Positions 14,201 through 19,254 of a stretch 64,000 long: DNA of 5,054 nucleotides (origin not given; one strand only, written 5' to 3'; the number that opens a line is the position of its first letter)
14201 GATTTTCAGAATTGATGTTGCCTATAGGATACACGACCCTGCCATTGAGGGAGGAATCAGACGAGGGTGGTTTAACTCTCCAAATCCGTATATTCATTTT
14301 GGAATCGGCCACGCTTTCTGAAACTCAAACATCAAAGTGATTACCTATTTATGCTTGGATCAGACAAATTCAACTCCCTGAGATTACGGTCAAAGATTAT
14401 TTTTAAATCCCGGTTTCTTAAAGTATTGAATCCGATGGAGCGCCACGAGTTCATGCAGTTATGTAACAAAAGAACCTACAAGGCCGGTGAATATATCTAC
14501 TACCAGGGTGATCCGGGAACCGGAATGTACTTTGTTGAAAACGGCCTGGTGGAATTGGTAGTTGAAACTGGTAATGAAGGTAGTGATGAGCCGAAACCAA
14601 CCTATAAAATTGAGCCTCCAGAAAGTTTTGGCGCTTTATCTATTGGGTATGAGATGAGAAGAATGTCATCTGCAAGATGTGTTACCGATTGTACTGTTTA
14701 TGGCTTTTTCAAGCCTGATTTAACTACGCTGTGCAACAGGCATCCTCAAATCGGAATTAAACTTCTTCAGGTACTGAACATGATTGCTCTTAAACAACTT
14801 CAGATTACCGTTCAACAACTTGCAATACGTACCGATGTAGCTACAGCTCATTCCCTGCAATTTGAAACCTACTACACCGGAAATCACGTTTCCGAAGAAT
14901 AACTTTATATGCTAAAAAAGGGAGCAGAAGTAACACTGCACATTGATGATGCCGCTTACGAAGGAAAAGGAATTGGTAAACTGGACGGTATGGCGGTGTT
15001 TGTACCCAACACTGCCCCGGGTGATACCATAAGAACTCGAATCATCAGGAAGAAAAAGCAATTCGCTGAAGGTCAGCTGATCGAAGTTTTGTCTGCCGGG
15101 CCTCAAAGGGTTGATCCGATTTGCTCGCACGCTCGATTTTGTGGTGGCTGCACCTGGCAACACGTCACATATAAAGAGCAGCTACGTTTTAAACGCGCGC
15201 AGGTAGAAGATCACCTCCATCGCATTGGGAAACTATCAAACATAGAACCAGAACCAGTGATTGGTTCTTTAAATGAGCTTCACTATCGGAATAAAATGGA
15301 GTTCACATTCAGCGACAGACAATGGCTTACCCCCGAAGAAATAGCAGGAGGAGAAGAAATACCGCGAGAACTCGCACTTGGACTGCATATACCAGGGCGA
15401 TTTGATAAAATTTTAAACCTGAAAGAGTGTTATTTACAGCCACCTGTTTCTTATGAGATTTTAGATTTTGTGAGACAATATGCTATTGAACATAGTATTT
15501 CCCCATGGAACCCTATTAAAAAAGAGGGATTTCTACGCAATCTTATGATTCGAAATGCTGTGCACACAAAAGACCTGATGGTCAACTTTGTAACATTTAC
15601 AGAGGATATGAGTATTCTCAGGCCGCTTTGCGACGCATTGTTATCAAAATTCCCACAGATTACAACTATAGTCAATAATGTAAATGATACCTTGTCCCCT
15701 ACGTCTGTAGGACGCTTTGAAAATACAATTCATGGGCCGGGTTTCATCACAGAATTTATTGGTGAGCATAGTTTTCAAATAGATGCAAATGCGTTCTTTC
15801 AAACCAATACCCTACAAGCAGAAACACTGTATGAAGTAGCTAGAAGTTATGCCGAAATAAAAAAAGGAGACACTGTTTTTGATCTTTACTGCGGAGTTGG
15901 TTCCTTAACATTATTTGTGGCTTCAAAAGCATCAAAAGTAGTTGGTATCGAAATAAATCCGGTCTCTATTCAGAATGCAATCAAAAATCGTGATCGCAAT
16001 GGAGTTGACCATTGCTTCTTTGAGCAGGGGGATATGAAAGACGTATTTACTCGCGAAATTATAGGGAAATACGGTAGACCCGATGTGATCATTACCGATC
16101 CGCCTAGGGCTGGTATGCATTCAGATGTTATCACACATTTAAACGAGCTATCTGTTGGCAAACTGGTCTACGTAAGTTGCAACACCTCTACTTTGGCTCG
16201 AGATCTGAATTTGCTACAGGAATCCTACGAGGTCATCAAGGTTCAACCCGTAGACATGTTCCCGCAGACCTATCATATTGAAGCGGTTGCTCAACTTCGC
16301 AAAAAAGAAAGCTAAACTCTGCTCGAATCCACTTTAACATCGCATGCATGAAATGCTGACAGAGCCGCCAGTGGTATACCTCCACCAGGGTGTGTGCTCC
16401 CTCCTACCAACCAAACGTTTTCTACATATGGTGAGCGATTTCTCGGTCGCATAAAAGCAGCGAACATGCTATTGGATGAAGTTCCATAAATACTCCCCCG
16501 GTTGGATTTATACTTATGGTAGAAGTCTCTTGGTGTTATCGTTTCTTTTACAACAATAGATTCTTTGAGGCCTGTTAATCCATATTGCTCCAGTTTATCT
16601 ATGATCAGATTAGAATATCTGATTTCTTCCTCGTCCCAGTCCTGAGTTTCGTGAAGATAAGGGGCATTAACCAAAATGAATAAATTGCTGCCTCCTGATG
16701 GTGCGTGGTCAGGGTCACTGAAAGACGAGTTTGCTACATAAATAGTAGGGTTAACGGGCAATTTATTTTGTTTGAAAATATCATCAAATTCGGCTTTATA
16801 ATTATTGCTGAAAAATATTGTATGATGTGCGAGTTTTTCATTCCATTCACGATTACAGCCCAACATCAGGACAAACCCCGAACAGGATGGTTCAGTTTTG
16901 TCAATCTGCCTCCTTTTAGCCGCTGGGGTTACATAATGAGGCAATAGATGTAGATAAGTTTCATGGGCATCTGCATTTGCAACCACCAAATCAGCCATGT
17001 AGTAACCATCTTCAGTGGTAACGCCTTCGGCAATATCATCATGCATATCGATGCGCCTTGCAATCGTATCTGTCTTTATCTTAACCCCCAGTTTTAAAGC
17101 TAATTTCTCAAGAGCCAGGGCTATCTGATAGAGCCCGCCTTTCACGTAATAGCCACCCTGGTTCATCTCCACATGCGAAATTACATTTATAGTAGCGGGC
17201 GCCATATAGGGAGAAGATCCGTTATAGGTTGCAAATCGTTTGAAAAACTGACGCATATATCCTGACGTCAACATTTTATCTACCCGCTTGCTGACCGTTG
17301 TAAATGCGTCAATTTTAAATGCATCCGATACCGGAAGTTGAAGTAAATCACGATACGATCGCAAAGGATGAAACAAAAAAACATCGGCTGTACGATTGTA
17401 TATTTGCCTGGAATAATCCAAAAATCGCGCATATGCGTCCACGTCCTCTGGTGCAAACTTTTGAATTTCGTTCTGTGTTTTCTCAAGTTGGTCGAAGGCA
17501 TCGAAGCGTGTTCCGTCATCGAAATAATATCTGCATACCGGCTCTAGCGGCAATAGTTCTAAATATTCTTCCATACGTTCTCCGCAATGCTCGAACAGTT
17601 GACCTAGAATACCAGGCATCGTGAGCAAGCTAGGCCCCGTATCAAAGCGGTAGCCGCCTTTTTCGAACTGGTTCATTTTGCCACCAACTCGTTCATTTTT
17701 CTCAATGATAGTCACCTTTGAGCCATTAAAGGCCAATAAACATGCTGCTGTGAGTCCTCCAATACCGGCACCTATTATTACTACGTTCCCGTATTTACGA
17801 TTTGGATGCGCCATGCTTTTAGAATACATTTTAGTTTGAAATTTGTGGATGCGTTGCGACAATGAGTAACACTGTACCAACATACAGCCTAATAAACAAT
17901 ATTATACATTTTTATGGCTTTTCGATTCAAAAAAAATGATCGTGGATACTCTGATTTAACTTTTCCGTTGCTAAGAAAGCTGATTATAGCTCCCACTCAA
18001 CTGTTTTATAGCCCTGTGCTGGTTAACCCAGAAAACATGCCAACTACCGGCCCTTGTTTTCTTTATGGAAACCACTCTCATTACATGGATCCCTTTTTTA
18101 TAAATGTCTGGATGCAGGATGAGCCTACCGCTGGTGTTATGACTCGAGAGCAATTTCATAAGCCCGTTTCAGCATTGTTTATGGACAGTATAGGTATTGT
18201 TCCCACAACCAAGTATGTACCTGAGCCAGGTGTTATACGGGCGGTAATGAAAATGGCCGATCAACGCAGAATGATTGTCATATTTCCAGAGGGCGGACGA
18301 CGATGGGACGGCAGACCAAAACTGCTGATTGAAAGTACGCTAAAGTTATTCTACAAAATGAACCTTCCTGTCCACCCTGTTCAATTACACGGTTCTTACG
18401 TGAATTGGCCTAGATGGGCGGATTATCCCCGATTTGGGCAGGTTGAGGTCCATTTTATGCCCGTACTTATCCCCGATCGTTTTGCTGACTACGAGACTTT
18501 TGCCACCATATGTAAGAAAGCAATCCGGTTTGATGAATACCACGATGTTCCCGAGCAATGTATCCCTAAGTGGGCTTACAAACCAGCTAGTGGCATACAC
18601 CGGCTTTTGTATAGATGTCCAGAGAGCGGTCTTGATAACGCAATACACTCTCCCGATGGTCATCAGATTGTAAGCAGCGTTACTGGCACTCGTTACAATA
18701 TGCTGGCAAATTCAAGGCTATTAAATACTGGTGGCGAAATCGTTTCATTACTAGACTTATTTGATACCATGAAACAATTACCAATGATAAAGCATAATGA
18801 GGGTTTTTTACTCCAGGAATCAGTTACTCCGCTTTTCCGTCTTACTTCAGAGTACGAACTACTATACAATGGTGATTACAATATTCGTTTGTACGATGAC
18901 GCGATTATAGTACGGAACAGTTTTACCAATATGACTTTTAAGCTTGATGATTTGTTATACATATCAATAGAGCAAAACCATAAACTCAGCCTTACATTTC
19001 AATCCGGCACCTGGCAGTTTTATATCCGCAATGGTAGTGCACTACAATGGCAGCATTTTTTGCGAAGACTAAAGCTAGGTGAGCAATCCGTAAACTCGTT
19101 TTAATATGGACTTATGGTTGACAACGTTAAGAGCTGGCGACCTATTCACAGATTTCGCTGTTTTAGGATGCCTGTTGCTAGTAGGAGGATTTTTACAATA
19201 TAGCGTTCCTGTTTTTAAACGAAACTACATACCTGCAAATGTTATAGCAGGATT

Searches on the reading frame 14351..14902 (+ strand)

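Call 51: search_protein_families(library=pfam, proteins=[window:14351-14902:+], max_evalue=0.001)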
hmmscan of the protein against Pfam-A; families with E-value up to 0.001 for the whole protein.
window:14351-14902:+ (183 aa): 1 family
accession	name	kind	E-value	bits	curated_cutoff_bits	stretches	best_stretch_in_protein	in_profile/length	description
PF00027.35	cNMP_binding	-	3.4e-16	59.4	27.5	1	41-131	2-89/89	Cyclic nucleotide-binding domain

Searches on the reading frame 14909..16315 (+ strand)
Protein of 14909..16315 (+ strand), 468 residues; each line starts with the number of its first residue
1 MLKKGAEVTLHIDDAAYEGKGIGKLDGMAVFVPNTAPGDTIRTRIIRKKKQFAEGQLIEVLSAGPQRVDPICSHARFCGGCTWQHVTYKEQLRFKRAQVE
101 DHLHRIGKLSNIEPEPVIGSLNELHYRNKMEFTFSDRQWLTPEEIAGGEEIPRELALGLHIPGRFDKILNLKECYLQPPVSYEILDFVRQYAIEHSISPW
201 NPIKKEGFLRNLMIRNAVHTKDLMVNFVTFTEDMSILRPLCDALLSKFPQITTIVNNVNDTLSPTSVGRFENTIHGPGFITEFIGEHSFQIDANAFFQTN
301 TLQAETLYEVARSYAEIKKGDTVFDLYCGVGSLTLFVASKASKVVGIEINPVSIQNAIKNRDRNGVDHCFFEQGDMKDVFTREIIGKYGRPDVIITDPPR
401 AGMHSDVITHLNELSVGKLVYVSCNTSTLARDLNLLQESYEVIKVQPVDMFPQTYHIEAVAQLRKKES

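Call 52: search_protein_families(library=pfam, proteins=[window:14909-16315:+], max_evalue=0.001)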
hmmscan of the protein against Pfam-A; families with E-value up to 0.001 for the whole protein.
window:14909-16315:+ (468 aa): 10 families
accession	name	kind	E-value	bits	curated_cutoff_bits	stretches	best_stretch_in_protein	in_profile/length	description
PF05958.17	tRNA_U5-meth_tr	-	1.3e-21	77.5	23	1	289-465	172-356/357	tRNA (Uracil-5-)-methyltransferase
PF13847.12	Methyltransf_31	-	1.1e-11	45.1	27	1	317-396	1-80/145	Methyltransferase domain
PF01938.26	TRAM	-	1.7e-09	37.8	21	1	3-58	3-61/61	TRAM domain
PF02475.24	TRM5-TYW2_MTfase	-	3.2e-09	37.4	28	1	309-382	26-101/164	TRM5/TYW2 methyltransferase domain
PF13649.12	Methyltransf_25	-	5.5e-06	27.4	27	1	323-379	1-58/97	Methyltransferase domain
PF09445.16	Methyltransf_15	-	6.9e-06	26.2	22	1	322-403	3-84/165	RNA cap guanine-N2 methyltransferase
PF01728.25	FtsJ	-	1e-05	26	24.1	1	307-398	9-99/181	FtsJ-like methyltransferase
PF05175.20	MTS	-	3.2e-05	24.1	23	1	319-399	31-107/170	Methyltransferase small domain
PF06325.19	PrmA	-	4.4e-05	23.6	22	1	317-370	159-213/296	Ribosomal protein L11 methyltransferase (PrmA)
PF03602.21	Cons_hypoth95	-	0.0008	19.6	24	0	305-425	30-153/182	Conserved hypothetical protein 95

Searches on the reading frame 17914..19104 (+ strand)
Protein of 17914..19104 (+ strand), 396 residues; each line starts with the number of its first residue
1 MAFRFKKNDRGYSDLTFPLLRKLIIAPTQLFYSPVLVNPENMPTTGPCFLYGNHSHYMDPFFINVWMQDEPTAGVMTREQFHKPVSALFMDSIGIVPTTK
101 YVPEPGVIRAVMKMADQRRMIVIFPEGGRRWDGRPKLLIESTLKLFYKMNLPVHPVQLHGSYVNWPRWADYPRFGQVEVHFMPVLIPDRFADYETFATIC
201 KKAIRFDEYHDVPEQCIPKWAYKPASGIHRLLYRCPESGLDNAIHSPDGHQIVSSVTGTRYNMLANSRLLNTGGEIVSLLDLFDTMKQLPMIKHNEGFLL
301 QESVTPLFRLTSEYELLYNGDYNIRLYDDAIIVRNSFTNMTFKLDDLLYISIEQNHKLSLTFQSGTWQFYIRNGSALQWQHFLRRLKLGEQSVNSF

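Call 52: search_protein_families(library=pfam, proteins=[window:17914-19104:+], max_evalue=0.001)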
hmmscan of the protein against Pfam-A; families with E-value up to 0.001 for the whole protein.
window:17914-19104:+ (396 aa): 1 family
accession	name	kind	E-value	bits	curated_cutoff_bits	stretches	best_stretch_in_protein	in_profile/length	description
PF01553.26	Acyltransferase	-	4.5e-12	46.3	23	1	37-157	5-130/132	Acyltransferase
